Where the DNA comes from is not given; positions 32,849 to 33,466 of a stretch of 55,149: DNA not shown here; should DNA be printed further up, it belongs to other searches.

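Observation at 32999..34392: Lysis cassette headed by a two-TM protein carrying an exact EF-hand calcium-binding loop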

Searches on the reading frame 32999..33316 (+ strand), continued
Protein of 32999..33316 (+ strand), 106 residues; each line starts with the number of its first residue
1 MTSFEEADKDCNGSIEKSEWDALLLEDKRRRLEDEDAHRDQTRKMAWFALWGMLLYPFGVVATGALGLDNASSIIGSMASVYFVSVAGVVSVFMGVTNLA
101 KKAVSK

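Call 42: search_protein_families(library=pfam, proteins=[L058:6321-6722:+, L058:5482-5988:+, L058:5057-5479:+, L058:4211-4708:+, L056:5994-6500:+, L005:4642-5001:+, L029:2249-2641:+, L050:5847-6005:+, L018:3050-3460:+], max_evalue=0.1)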
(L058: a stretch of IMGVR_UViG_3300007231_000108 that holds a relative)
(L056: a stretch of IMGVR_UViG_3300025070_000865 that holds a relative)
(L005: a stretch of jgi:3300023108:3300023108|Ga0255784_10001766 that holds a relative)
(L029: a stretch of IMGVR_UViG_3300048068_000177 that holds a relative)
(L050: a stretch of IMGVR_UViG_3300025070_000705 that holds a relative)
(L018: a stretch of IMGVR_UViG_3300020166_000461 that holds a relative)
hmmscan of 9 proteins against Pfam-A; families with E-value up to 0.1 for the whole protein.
L058:6321-6722:+ (134 aa): 2 families
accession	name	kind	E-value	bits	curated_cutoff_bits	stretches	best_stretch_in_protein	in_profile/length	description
PF11351.13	GTA_holin_3TM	-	8.3e-24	84.9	24.8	1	7-120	2-117/123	Holin of 3TMs, for gene-transfer release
PF01435.24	Peptidase_M48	-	0.055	13.7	20.3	1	12-50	52-90/186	Peptidase family M48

L058:5482-5988:+ (169 aa): 5 families
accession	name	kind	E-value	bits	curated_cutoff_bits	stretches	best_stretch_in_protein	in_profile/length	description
PF05055.17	DUF677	-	0.014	14.8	29.1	1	71-155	222-304/336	Protein of unknown function (DUF677)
PF14013.11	MT0933_antitox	-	0.03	15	27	1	109-130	2-23/49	MT0933-like antitoxin protein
PF06746.16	DUF1216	-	0.04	14.4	21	1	66-121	67-122/134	Protein of unknown function (DUF1216)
PF07464.16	ApoLp-III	-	0.049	14.2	36.3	1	87-164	21-97/146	Apolipophorin-III precursor (apoLp-III)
PF00509.23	Hemagglutinin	-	0.074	11.9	31.8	1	30-160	331-455/550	Haemagglutinin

L058:5057-5479:+ (141 aa): 0 families

L058:4211-4708:+ (166 aa): 0 families

L056:5994-6500:+ (169 aa): 2 families
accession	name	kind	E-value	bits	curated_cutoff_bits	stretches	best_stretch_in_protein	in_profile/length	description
PF05838.17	Glyco_hydro_108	-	3.3e-30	104.9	21.2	1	10-93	2-85/85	Glycosyl hydrolase 108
PF09374.15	PG_binding_3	-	0.00015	22.3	24.6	1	97-157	2-74/76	Predicted Peptidoglycan domain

L005:4642-5001:+ (120 aa): 0 families

L029:2249-2641:+ (131 aa): 1 family
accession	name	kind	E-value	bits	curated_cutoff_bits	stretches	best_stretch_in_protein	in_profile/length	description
PF00565.23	SNase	-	6.6e-16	59.1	21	1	33-123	1-89/107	Staphylococcal nuclease homologue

L050:5847-6005:+ (53 aa): 0 families

L018:3050-3460:+ (137 aa): 4 families
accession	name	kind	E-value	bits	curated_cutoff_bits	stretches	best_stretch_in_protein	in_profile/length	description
PF06103.16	DUF948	-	0.015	15.9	37.2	0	71-114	35-79/89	Bacterial protein of unknown function (DUF948)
PF05531.17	NPV_P10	-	0.019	15.9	29.8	0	67-124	9-66/75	Nucleopolyhedrovirus P10 protein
PF01544.23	CorA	-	0.044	13.5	27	1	51-132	126-210/292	CorA-like Mg2+ transporter protein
PF04906.18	Tweety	-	0.077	12.1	31.8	1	25-106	92-173/431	Tweety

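Call 43: search_protein_families(library=phrogs, proteins=[L058:6321-6722:+, L058:5482-5988:+, L058:5057-5479:+, L058:4211-4708:+, L056:5994-6500:+, L005:4642-5001:+, L029:2249-2641:+, L050:5847-6005:+, L018:3050-3460:+], max_evalue=0.01)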
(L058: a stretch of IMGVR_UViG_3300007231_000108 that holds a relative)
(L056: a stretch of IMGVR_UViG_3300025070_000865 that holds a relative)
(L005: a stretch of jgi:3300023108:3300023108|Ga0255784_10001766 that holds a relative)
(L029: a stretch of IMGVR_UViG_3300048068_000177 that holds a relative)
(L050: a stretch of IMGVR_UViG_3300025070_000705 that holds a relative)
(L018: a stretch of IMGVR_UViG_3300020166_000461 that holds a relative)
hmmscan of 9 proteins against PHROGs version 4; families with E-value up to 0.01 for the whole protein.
L058:6321-6722:+ (134 aa): 1 family
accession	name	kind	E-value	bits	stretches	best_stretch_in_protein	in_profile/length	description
phrog_3427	-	lysis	3.8e-33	115.4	1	1-133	4-139/141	holin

L058:5482-5988:+ (169 aa): 2 families
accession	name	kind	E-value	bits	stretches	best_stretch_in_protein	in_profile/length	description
phrog_3999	-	unknown function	0.00037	21.6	1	23-124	6-102/107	-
phrog_10762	-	unknown function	0.003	18.8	0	71-117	17-63/72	-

L058:5057-5479:+ (141 aa): 1 family
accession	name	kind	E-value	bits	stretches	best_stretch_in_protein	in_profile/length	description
phrog_37374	-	unknown function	4.7e-08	34.2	1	27-116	8-96/111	-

L058:4211-4708:+ (166 aa): 1 family
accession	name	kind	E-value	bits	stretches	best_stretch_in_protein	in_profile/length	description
phrog_25895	-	unknown function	1e-06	29.7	1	14-166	19-156/156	-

L056:5994-6500:+ (169 aa): 3 families
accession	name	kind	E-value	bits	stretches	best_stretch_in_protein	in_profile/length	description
phrog_315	-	lysis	3.4e-49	169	1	1-166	331-492/677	endolysin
phrog_12853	-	unknown function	6.9e-18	66.3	1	4-119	2-127/131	-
phrog_24205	-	unknown function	0.00033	21.6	1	4-34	2-32/45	-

L005:4642-5001:+ (120 aa): 0 families

L029:2249-2641:+ (131 aa): 3 families
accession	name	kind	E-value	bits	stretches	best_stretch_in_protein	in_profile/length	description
phrog_452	-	DNA, RNA and nucleotide metabolism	2.4e-48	165.6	1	2-129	66-194/201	endonuclease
phrog_8809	-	unknown function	3.1e-14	52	1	5-127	1099-1219/2317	-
phrog_20876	-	DNA, RNA and nucleotide metabolism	9.7e-08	32.3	1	9-108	170-268/395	nuclease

L050:5847-6005:+ (53 aa): 1 family
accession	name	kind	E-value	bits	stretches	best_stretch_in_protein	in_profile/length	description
phrog_8494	-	unknown function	0.0033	18.1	1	1-34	1-35/68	-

L018:3050-3460:+ (137 aa): 0 families

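Call 64: find_related_loci(query=A2, collection=genome_contigs, flank=5000)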
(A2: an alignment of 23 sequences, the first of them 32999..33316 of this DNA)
Query A2 (106 aa) in genome_contigs; peptide patterns used: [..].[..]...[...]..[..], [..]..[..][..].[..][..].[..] (x = any residue, [..] = any of these).
287 stretches matched a pattern; 14 encode a relative of the query (tblastn E <= 1e-3); 14 distinct loci.
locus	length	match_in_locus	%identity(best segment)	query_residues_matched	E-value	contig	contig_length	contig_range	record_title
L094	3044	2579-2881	60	1-101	6e-40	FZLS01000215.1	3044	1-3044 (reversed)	Rhodobacteraceae bacterium Water_Bin34 genome assembly, contig: NODE_5054_length_3044_cov_62.6179, whole genome shotgun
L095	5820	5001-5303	57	1-101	1e-37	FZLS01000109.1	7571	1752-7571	Rhodobacteraceae bacterium Water_Bin34 genome assembly, contig: NODE_1892_length_7571_cov_4.39516, whole genome shotgun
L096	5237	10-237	63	26-101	9e-29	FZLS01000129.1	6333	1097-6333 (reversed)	Rhodobacteraceae bacterium Water_Bin34 genome assembly, contig: NODE_2280_length_6333_cov_20.8944, whole genome shotgun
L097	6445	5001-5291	50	5-102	4e-28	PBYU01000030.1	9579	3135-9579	MAG: Gammaproteobacteria bacterium isolate NP21 47652, whole genome shotgun sequence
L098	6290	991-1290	50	1-101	2e-27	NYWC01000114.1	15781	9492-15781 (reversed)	MAG: Gammaproteobacteria bacterium isolate CPC27 30019, whole genome shotgun sequence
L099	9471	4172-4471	49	1-101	2e-26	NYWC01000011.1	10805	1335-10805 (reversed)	MAG: Gammaproteobacteria bacterium isolate CPC27 2184, whole genome shotgun sequence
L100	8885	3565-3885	46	4-106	3e-26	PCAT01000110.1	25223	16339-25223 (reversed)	MAG: Balneola sp. isolate NP129 56765, whole genome shotgun sequence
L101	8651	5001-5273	54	2-95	4e-26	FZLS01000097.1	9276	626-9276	Rhodobacteraceae bacterium Water_Bin34 genome assembly, contig: NODE_1528_length_9276_cov_9.56339, whole genome shotgun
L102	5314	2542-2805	51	7-95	3e-24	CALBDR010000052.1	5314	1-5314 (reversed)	MAG TPA_asm: uncultured Candidatus Melainabacteria bacterium isolate ERR1995206_bin.70_CONCOCT_v1.1_MAG genome assembly,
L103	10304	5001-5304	44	1-101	6e-24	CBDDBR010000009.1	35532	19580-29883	MAG: Candidatus Endobugula sp. isolate 73d825ba-52ec-47e5-9f5f-4c5bb960f89a genome assembly, contig: contig_9, whole gen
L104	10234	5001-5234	54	25-102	8e-24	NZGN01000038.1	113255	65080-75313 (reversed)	MAG: Marinovum sp. isolate MED682 MHASMcontig_63915, whole genome shotgun sequence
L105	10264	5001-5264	46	7-101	2e-23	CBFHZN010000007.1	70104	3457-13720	MAG: Microbacteriaceae bacterium isolate Co_bin_561_strict genome assembly, contig: Co_bin_561_strict_c7, whole genome s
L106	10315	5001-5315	40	2-102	2e-20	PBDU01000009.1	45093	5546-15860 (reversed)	MAG: Methanobacteriota archaeon isolate SP339 128731, whole genome shotgun sequence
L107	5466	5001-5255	46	8-95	2e-20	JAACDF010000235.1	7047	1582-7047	MAG: Gammaproteobacteria bacterium isolate H12SWP_bin.13 H12swp_k87_4069573_1_7047, whole genome shotgun sequence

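Call 74: search_protein_families(library=ncbifam, proteins=[window:32999-33316:+, L058:6321-6722:+, L058:5482-5988:+, L058:5057-5479:+, L001:4296-4658:+, L004:2875-3204:+], max_evalue=0.1)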
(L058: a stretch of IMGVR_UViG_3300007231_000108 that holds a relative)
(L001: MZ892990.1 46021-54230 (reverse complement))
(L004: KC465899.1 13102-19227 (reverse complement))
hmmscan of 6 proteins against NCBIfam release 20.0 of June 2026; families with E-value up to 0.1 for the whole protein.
window:32999-33316:+ (106 aa): 0 families

L058:6321-6722:+ (134 aa): 0 families

L058:5482-5988:+ (169 aa): 2 families
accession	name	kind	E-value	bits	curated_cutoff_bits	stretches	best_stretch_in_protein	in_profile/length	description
NF043058.1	T4SS_LegC2C7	subfamily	0.046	12.7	350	1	66-159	96-187/348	LegC2/C7 family Dot/Icm T4SS effector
NF047597.1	LIMLP_12425_fam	equivalog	0.091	12.4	200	0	99-156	13-70/171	LIMLP_12425 family protein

L058:5057-5479:+ (141 aa): 0 families

L001:4296-4658:+ (121 aa): 1 family
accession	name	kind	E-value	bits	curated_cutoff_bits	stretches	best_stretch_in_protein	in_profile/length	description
NF037952.1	spanin2_3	subfamily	3.4e-14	52.7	80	1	8-99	1-98/98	bacteriophage spanin2 family protein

L004:2875-3204:+ (110 aa): 0 families

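Call 79: predict_structure(alignment_id=A6)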
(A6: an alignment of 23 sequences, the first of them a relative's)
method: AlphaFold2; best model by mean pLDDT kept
length: 146 residues; sequences in the alignment: 23
mean_pLDDT: 77.4   pTM: 0.44
mean pLDDT of the five models: 77.4, 75.9, 74.2, 74.1, 72.5
residues with pLDDT >= 90: 33; 70-90: 71; 50-70: 22; < 50: 20
segments of 3 or more residues with pLDDT < 50: 1-4, 20-24, 26-31
pLDDT, mean of each block of 10 residues (from residue 1): 47 52 49 62 79 86 86 85 87 92 96 93 90 85 65
secondary structure, 60 per line:
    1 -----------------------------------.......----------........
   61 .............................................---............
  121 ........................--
elements in order: H36-42 H53-105 H109-144

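Call 82: fold_search(model_id=the predicted structure, library=pdb)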
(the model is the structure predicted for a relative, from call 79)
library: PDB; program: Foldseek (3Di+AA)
matches with E <= 10: 6; with E <= 0.001: 0
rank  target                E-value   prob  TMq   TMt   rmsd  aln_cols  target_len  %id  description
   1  3k79                  7.1e+00  0.21  0.31  0.65   2.6        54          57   15  C38A, C52V Cysteine-Free Variant of Rop (Rom) (released 2010-02-02)
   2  2ijh_A                7.1e+00  0.18  0.29  0.62   3.1        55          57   14  Crystal structure analysis of ColE1 ROM mutant F14W (released 2007-10-16)
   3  1gto_A                8.1e+00  0.20  0.31  0.61   2.5        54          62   17  HIGH RESOLUTION STRUCTURE OF A HYPERSTABLE HELICAL BUNDLE PROTEIN MUTANT (released 1997-01-27)
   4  6q0x_A                8.6e+00  0.06  0.30  0.13  15.0       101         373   21  The cryo-EM structure of the SNX-BAR Mvp1 tetramer (released 2020-04-01)
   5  1rop                  9.2e+00  0.15  0.28  0.63   3.1        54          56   15  STRUCTURE OF THE COL*E1 ROP PROTEIN AT 1.7 ANGSTROMS RESOLUTION (released 1992-07-15)
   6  1gto_B                9.9e+00  0.15  0.30  0.62   2.8        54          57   17  HIGH RESOLUTION STRUCTURE OF A HYPERSTABLE HELICAL BUNDLE PROTEIN MUTANT (released 1997-01-27)

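Call 83: fold_search(model_id=the predicted structure, library=viral)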
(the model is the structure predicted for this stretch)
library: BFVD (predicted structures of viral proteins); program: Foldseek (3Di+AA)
matches with E <= 10: 46; with E <= 0.001: 1
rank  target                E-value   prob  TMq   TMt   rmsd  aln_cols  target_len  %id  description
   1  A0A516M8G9            3.6e-05  1.00  0.58  0.70   3.2        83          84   43  (no name in the UniProt tables at hand)
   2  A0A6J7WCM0            9.6e-01  0.69  0.45  0.73   3.0        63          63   25  Uncharacterized protein [uncultured Caudovirales phage]
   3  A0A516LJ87            1.0e+00  0.38  0.46  0.41   4.3        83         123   20  (no name in the UniProt tables at hand)
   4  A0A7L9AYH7            1.0e+00  0.08  0.26  0.19  15.1       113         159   15  Transmembrane protein [Pyramimonas orientalis virus 01B]
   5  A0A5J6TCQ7            1.2e+00  0.16  0.43  0.24  11.0       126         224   13  (no name in the UniProt tables at hand)
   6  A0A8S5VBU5            1.3e+00  0.23  0.31  0.37   7.0        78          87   18  Uncharacterized protein [Siphoviridae sp. ctKsH2]
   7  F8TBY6                1.4e+00  0.07  0.24  0.18  14.0        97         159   18  Pp24 [Gallid alphaherpesvirus 3]
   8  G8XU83                2.1e+00  0.15  0.45  0.42  14.6       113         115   13  Protein A10 [Aotine betaherpesvirus 1]
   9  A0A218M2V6            3.6e+00  0.08  0.36  0.24   9.2       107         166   11  Uncharacterized protein [Acidovorax phage ACP17]
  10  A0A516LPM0            3.9e+00  0.13  0.44  0.44  12.0       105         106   17  (no name in the UniProt tables at hand)
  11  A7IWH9                4.8e+00  0.15  0.46  0.57   3.8        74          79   12  Uncharacterized protein b304R [Paramecium bursaria Chlorella virus NY2A]
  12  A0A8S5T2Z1            4.8e+00  0.10  0.42  0.47   4.9        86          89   19  Uncharacterized protein [Siphoviridae sp. ctM6i4]
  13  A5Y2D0                4.8e+00  0.05  0.32  0.29  10.7       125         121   16  (no name in the UniProt tables at hand)
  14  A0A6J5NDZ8            5.6e+00  0.18  0.59  0.47   3.0        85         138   15  Restriction alleviation protein, Lar [uncultured Caudovirales phage]
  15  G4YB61                5.6e+00  0.05  0.28  0.33  11.9        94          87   14  (no name in the UniProt tables at hand)
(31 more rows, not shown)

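Call 84: find_encoding_contigs(protein=P0267, flank=4000, max_places=3)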
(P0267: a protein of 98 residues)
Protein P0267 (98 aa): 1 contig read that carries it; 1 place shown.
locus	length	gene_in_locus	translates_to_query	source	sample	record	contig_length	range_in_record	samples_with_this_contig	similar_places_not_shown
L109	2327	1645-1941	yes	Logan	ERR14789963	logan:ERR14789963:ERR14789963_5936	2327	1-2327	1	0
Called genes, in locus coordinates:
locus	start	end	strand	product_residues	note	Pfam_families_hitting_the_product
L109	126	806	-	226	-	-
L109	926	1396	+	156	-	-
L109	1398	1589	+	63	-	-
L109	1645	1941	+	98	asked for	-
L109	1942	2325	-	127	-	?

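Call 85: find_encoding_contigs(protein=P0315, flank=4000, max_places=3)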
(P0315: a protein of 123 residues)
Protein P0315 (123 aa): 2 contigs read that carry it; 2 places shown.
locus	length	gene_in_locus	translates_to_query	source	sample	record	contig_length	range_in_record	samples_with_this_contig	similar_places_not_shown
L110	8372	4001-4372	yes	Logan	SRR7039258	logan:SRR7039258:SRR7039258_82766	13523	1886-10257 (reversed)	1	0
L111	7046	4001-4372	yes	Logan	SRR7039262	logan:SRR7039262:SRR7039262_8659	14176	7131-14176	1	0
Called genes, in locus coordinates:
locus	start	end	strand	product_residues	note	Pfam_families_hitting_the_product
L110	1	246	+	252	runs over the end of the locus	-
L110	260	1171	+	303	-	-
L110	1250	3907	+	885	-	-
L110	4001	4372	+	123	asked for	-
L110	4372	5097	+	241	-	PF26809:Phage_T4_gp13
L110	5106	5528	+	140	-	-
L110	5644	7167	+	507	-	PF00270:DEAD, PF04851:ResIII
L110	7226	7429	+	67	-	-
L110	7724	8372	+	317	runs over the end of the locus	-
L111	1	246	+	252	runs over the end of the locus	-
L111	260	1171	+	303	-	-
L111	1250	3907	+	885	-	-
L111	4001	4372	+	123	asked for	-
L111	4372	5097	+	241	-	PF26809:Phage_T4_gp13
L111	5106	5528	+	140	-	-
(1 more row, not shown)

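Call 86: find_encoding_contigs(protein=P0261, flank=4000, max_places=3)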
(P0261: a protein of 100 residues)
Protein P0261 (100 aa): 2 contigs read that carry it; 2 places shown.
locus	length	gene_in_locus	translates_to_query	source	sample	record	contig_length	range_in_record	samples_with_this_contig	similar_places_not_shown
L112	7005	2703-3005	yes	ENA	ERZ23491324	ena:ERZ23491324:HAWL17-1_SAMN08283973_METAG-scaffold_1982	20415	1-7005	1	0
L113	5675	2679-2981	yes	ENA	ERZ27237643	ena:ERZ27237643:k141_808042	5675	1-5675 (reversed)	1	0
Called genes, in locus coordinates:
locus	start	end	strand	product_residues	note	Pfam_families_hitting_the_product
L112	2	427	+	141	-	?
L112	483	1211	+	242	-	PF25623:T4_CASP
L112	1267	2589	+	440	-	PF07068:Gp23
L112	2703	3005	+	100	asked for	-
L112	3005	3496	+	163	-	PF00565:SNase (weak)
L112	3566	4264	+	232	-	PF02511:Thy1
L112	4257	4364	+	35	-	-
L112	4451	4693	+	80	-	-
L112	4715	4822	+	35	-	-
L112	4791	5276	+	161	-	-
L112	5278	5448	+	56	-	-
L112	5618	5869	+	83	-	-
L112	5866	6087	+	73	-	-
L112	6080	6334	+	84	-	-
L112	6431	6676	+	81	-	-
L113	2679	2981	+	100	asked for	-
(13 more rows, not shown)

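Call 87: find_encoding_contigs(protein=P0283, flank=4000, max_places=3)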
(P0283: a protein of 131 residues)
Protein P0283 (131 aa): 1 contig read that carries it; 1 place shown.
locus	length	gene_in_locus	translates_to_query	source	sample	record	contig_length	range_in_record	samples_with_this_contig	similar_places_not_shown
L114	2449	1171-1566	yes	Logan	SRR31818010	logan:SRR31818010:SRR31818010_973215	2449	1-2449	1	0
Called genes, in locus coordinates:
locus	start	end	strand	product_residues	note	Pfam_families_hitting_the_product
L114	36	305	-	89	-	-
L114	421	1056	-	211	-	-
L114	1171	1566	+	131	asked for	-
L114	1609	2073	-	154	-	PF08291:Peptidase_M15_3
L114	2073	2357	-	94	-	-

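Call 93: search_protein_families(library=pfam, proteins=[L028:4190-4573:+, L035:6314-6658:+], max_evalue=1)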
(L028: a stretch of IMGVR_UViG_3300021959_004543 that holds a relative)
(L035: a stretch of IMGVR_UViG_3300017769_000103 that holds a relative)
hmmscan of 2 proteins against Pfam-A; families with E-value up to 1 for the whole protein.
L028:4190-4573:+ (128 aa): 0 families

L035:6314-6658:+ (115 aa): 1 family
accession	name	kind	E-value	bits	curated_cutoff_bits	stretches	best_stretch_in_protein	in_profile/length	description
PF11491.13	DUF3213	-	0.056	14.1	27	1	37-63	5-31/85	Protein of unknown function (DUF3213)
